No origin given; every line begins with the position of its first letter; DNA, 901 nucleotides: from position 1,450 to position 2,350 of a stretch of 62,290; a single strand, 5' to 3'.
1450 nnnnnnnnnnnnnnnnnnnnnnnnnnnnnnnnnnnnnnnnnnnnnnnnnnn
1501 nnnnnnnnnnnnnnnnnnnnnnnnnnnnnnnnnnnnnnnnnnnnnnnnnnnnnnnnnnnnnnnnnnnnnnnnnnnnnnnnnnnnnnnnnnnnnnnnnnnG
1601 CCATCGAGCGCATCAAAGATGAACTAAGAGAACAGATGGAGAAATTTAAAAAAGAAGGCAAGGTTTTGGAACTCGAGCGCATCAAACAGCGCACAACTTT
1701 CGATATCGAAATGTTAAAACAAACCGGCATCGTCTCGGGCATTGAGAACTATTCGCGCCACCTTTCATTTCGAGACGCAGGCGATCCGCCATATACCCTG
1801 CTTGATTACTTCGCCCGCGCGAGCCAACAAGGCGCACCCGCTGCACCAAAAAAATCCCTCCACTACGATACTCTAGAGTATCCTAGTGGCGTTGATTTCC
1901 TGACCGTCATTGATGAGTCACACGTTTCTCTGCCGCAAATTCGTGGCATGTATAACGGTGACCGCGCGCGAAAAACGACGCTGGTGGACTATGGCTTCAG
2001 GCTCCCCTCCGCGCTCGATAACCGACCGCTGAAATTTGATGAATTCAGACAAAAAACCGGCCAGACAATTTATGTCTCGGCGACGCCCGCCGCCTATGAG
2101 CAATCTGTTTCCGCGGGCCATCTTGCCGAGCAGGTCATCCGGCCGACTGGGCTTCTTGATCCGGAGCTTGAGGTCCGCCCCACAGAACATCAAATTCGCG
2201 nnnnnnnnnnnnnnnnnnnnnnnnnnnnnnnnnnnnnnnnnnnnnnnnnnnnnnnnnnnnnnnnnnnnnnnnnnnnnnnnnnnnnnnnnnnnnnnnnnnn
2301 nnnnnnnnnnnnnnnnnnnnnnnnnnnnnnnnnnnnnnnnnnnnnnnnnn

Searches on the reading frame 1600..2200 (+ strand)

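Call 49: search_solved_structures(query=window:1600-2200:+, max_evalue=1e-10, show_alignments=1)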
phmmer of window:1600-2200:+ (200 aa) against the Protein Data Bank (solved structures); distinct sequences matched with E-value up to 1e-10: 15.
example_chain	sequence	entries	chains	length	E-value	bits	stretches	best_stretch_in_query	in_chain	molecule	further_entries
1t5l_A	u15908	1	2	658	5.1e-64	218.6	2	99-199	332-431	UvrABC system protein B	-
1d9z_A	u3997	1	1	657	5.1e-64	218.6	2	99-199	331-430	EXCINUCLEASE UVRABC COMPONENT UVRB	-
2fdc_A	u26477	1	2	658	5.1e-64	218.6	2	99-199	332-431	UvrABC system protein B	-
1d9x_A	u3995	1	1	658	5.1e-64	218.6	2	99-199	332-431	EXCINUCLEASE UVRABC COMPONENT UVRB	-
6o8h_A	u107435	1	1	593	8.6e-64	217.9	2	99-199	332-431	UvrABC system protein B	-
6o8e_A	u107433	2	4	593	8.6e-64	217.9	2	99-199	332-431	UvrABC system protein B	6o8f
6o8g_A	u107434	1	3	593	8.6e-64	217.9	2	99-199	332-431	UvrABC system protein B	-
3uwx_B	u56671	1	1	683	4.4e-62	212.3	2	99-199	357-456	UvrABC system protein B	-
9gy7_E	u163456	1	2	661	8.5e-60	204.9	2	99-199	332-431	UvrABC system protein B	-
9ga3_E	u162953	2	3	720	3e-59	203.1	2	99-199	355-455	UvrABC system protein B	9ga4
2d7d_A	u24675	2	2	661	1.8e-57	197.3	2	99-199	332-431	UvrABC system protein B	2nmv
3v4r_A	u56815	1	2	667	1.8e-57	197.2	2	99-199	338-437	UvrABC system protein B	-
1c4o_A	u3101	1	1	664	2.5e-56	193.5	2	99-199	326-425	DNA NUCLEOTIDE EXCISION REPAIR ENZYME UVRB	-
1d2m_A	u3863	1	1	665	2.5e-56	193.5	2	99-199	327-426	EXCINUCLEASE ABC SUBUNIT B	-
7egt_A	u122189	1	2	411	2.5e-47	164.2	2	99-181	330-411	UvrABC system protein B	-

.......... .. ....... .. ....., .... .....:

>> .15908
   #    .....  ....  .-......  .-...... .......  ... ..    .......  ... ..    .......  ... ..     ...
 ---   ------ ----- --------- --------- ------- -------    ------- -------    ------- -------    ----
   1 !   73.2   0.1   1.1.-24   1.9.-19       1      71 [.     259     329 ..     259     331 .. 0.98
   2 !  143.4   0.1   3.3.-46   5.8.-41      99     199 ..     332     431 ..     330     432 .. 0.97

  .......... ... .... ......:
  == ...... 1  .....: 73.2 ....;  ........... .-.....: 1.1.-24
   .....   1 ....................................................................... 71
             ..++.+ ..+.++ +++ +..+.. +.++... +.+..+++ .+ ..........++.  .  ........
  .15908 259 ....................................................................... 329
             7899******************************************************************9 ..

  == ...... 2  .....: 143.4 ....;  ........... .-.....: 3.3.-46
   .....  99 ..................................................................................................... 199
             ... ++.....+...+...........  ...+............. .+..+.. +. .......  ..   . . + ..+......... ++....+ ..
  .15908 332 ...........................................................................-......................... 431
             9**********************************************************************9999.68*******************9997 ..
